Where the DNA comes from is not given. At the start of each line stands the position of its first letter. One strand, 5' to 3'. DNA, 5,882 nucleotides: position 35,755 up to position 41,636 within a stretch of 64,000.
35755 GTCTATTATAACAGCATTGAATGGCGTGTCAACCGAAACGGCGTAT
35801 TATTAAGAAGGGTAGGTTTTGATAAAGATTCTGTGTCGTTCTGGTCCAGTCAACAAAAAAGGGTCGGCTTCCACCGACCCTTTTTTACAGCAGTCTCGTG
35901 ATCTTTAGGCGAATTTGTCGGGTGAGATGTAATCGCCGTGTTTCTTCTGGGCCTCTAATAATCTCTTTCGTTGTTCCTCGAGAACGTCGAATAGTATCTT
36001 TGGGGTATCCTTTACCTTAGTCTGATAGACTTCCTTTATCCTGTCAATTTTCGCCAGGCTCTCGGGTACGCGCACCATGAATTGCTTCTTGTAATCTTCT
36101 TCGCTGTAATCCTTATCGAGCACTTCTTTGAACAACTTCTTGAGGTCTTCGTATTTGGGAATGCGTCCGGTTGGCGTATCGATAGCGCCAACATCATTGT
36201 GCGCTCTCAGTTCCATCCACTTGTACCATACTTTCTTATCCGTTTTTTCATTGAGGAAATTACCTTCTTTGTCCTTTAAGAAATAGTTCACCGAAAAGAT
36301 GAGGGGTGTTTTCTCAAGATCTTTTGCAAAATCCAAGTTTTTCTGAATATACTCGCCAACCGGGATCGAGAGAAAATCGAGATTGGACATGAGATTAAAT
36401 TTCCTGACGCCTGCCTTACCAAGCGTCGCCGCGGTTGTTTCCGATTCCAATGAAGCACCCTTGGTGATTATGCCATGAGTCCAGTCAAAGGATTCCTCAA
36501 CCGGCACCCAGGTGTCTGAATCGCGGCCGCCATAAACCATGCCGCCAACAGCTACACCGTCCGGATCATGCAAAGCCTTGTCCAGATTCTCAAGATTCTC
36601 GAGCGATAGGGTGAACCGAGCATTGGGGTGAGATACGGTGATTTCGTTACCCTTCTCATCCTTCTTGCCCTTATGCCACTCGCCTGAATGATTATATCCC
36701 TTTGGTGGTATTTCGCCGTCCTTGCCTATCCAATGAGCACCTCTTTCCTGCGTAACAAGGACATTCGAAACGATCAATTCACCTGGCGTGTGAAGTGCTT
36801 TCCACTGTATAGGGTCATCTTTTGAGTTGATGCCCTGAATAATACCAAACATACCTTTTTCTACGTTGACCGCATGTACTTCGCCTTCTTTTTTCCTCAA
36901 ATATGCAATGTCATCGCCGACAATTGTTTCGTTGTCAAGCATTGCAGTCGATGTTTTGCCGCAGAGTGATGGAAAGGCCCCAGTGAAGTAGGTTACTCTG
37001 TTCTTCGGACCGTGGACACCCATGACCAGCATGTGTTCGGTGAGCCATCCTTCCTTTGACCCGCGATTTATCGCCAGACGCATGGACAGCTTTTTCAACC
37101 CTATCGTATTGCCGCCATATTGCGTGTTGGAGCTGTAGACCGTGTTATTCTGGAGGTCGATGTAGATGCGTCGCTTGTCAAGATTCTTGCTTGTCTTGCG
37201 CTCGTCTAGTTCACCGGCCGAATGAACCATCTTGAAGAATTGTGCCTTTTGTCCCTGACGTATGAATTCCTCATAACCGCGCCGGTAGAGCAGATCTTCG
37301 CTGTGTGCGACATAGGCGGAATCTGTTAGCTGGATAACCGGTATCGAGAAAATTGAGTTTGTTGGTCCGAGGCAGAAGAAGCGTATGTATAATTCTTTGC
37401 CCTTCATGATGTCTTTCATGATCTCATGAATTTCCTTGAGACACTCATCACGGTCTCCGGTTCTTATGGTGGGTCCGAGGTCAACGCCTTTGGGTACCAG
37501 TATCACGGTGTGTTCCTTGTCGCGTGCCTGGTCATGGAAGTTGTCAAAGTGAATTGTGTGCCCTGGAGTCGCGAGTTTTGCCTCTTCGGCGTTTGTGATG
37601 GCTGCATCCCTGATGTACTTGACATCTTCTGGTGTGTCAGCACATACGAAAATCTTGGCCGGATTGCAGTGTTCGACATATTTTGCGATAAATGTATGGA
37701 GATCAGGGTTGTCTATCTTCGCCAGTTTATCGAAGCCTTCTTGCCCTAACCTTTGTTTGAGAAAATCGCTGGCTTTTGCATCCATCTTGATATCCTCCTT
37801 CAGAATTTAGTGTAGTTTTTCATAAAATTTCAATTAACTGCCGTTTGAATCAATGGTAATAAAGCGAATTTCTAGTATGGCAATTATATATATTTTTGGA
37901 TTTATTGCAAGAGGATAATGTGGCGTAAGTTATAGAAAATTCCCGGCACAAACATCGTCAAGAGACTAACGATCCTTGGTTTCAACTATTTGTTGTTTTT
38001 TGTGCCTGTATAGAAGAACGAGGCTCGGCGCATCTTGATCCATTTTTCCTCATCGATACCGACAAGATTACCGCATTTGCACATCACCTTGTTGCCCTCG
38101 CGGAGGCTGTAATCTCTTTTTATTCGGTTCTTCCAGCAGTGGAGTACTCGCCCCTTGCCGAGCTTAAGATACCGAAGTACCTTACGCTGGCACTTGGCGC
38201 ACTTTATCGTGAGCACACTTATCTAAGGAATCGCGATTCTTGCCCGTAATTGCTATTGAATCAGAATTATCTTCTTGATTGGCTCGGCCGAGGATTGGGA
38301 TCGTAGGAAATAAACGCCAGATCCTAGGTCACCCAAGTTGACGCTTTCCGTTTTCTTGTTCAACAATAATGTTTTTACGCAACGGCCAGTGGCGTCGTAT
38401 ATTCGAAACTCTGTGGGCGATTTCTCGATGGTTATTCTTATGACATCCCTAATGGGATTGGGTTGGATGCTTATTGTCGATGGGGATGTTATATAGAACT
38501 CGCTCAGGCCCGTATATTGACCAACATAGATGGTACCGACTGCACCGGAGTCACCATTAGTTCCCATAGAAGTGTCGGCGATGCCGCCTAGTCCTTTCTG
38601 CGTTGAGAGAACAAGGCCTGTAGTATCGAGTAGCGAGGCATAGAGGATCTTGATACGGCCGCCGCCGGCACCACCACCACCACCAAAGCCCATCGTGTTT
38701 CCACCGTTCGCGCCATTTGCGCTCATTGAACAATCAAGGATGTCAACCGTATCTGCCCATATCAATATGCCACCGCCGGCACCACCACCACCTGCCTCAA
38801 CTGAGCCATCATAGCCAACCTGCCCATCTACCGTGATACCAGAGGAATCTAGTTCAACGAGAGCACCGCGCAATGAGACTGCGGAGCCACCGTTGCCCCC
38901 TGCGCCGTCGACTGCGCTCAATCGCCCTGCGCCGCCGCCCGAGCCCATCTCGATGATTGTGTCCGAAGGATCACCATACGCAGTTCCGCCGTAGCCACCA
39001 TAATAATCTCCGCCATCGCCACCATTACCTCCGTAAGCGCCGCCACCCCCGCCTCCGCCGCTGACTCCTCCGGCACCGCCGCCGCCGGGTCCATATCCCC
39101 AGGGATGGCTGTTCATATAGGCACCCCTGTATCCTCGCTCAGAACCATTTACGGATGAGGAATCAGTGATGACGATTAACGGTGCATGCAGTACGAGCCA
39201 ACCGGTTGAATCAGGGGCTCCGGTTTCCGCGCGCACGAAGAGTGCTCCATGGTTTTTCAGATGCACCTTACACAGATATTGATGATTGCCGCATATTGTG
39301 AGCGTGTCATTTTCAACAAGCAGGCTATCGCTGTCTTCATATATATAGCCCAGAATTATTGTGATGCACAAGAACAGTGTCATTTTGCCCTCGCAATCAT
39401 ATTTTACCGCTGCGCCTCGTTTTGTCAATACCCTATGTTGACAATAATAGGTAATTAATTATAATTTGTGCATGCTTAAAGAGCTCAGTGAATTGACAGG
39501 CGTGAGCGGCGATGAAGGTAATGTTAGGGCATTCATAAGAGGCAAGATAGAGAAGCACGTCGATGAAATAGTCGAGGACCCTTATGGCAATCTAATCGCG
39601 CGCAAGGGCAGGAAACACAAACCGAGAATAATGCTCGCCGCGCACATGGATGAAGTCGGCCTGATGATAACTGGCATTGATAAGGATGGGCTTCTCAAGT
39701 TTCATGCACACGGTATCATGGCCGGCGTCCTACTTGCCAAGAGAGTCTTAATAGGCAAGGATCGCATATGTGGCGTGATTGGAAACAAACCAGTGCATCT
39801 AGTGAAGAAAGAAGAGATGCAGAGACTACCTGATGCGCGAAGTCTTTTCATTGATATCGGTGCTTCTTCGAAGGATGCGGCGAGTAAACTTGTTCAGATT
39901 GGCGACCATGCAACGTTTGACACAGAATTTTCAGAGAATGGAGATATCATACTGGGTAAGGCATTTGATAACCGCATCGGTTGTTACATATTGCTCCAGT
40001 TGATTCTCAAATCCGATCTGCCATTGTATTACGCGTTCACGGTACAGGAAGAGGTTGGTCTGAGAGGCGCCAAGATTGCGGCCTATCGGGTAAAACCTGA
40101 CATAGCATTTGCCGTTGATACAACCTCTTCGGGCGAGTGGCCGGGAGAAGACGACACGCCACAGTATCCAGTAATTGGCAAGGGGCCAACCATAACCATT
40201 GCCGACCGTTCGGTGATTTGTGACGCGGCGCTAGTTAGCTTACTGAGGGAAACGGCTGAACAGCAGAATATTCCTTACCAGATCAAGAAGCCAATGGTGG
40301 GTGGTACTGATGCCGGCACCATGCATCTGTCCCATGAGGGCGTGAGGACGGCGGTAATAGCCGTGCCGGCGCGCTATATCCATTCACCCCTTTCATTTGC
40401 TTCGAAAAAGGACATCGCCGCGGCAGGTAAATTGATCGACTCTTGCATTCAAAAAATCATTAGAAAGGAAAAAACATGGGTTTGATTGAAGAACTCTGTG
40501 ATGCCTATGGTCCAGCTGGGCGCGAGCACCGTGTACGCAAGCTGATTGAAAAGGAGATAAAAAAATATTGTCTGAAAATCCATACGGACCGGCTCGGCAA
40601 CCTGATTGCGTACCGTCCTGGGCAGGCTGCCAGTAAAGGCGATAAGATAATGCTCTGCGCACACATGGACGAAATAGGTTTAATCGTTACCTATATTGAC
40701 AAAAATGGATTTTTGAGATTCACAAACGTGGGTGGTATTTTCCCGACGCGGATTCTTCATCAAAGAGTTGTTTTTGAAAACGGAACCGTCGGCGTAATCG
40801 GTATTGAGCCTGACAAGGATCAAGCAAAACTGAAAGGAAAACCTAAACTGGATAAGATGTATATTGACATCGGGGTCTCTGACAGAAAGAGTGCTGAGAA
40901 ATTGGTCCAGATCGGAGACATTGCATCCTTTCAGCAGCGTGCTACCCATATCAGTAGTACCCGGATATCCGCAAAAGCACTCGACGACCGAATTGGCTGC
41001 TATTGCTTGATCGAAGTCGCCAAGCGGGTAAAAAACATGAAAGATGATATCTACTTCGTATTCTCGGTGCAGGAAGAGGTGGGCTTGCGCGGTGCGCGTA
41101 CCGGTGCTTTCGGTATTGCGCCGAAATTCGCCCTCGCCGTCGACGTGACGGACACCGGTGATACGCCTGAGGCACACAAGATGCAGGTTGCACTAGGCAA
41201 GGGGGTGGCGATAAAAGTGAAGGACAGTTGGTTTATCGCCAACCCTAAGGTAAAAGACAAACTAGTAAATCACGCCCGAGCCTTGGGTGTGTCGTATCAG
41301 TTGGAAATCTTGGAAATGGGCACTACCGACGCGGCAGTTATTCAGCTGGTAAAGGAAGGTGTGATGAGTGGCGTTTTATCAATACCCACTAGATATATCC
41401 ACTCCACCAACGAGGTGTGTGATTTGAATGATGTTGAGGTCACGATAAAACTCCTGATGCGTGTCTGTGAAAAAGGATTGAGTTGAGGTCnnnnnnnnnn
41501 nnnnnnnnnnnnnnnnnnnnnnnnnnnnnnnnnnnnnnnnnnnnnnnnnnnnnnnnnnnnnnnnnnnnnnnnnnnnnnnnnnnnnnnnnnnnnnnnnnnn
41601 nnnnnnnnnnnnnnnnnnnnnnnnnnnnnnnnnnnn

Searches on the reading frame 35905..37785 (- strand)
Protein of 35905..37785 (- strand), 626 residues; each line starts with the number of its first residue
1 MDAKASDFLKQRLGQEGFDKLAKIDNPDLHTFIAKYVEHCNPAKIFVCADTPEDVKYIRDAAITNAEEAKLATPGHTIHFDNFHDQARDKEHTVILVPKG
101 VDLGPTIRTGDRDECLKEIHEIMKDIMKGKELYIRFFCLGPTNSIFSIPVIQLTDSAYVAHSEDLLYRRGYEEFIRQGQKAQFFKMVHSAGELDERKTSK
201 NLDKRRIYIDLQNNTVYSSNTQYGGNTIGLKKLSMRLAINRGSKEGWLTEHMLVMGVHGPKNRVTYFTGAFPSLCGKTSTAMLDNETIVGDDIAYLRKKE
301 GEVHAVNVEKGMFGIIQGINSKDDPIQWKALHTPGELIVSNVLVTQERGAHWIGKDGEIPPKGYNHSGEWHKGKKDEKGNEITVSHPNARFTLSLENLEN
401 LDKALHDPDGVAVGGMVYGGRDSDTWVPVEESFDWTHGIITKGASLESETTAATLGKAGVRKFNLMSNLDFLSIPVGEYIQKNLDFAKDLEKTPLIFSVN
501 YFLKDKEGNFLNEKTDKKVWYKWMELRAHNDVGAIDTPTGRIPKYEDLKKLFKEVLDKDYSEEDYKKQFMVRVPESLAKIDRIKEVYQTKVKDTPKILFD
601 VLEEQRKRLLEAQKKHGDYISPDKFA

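Call 45: search_protein_families(library=pfam, proteins=[window:35905-37785:-], max_evalue=0.00001)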
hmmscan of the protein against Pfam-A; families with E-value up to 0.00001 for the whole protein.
window:35905-37785:- (626 aa): 2 families
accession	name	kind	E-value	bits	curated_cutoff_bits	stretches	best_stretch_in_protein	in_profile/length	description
PF00821.23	PEPCK_GTP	-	7.8e-107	357.6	23.8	1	247-608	1-357/357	Phosphoenolpyruvate carboxykinase C-terminal P-loop domain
PF17297.7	PEPCK_N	-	5.6e-64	216.2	23.8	1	32-242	2-217/218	Phosphoenolpyruvate carboxykinase N-terminal domain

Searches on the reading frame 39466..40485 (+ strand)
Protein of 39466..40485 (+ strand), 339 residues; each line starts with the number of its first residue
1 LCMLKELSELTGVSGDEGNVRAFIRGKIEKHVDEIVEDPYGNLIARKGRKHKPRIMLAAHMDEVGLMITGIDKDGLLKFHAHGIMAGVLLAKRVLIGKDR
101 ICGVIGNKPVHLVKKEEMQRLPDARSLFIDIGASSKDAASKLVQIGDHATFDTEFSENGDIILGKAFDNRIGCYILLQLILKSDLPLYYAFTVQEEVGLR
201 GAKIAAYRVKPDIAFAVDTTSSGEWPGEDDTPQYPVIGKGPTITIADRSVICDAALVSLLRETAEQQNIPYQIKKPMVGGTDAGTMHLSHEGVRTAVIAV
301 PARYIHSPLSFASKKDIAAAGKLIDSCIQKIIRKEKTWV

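Call 79: search_protein_families(library=ncbifam, proteins=[window:39466-40485:+], max_evalue=0.00001)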
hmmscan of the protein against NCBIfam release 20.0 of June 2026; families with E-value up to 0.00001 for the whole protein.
window:39466-40485:+ (339 aa): 9 families
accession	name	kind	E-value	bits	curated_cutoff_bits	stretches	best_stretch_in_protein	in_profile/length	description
NF007421.0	PRK09961.1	equivalog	4.2e-69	233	412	1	3-335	5-337/345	aminopeptidase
NF007367.0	PRK09864.1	equivalog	6.4e-59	199.5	569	1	3-328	5-338/356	aminopeptidase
TIGR03107.1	glu_aminopep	equivalog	2.1e-55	188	469.7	1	4-332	4-342/350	glutamyl aminopeptidase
NF040822.1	lys_aminopep_Arch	equivalog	5.8e-53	180.1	700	1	3-327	6-334/345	lysyl aminopeptidase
TIGR03106.1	trio_M42_hydro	equivalog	6.6e-08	31.8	397.75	1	45-298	51-310/343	osmoprotectant NAGGN system M42 family peptidase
NF009920.0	PRK13381.1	subfamily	7.8e-07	28.3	293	0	187-224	169-207/412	peptidase T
NF009555.0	PRK13004.1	equivalog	4.5e-06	25.8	321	0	3-66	20-83/399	YgeY family selenium metabolism-linked hydrolase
NF003976.0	PRK05469.1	subfamily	5.8e-06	25.4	255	0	253-331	330-405/409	tripeptide aminopeptidase PepT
NF006771.0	PRK09290.1-5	subfamily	6.3e-06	24.9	399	0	17-64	36-85/413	allantoate amidohydrolase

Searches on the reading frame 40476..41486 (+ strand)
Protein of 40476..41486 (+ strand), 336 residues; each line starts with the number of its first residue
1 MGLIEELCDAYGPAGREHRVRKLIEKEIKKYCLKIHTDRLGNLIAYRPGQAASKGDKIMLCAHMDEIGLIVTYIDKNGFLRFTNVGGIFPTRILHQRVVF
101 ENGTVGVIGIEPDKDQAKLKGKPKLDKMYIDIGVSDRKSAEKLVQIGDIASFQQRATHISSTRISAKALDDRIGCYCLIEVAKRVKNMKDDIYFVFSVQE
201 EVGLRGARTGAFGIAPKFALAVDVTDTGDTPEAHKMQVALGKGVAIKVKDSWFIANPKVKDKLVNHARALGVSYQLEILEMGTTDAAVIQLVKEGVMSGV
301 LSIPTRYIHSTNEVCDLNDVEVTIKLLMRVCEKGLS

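Call 79: search_protein_families(library=ncbifam, proteins=[window:40476-41486:+], max_evalue=0.00001)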
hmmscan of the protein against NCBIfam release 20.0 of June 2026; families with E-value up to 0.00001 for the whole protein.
window:40476-41486:+ (336 aa): 7 families
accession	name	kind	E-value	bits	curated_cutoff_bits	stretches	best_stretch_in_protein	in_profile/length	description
NF040822.1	lys_aminopep_Arch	equivalog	5.9e-67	226.1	700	1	3-331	6-335/345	lysyl aminopeptidase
NF007421.0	PRK09961.1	equivalog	3.8e-61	206.9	412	1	3-332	5-331/345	aminopeptidase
NF007367.0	PRK09864.1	equivalog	1.4e-50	172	569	1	3-327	5-334/356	aminopeptidase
TIGR03107.1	glu_aminopep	equivalog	6.6e-45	153.5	469.7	1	4-331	4-338/350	glutamyl aminopeptidase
TIGR03106.1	trio_M42_hydro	equivalog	1.3e-13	50.6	397.75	1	129-287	141-296/343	osmoprotectant NAGGN system M42 family peptidase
TIGR01883.1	PepT-like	hypoth_equivalog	3e-07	29.7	274.25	0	14-66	16-73/361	peptidase T-like protein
NF006771.0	PRK09290.1-5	subfamily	2.1e-06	26.5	399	0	17-66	36-84/413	allantoate amidohydrolase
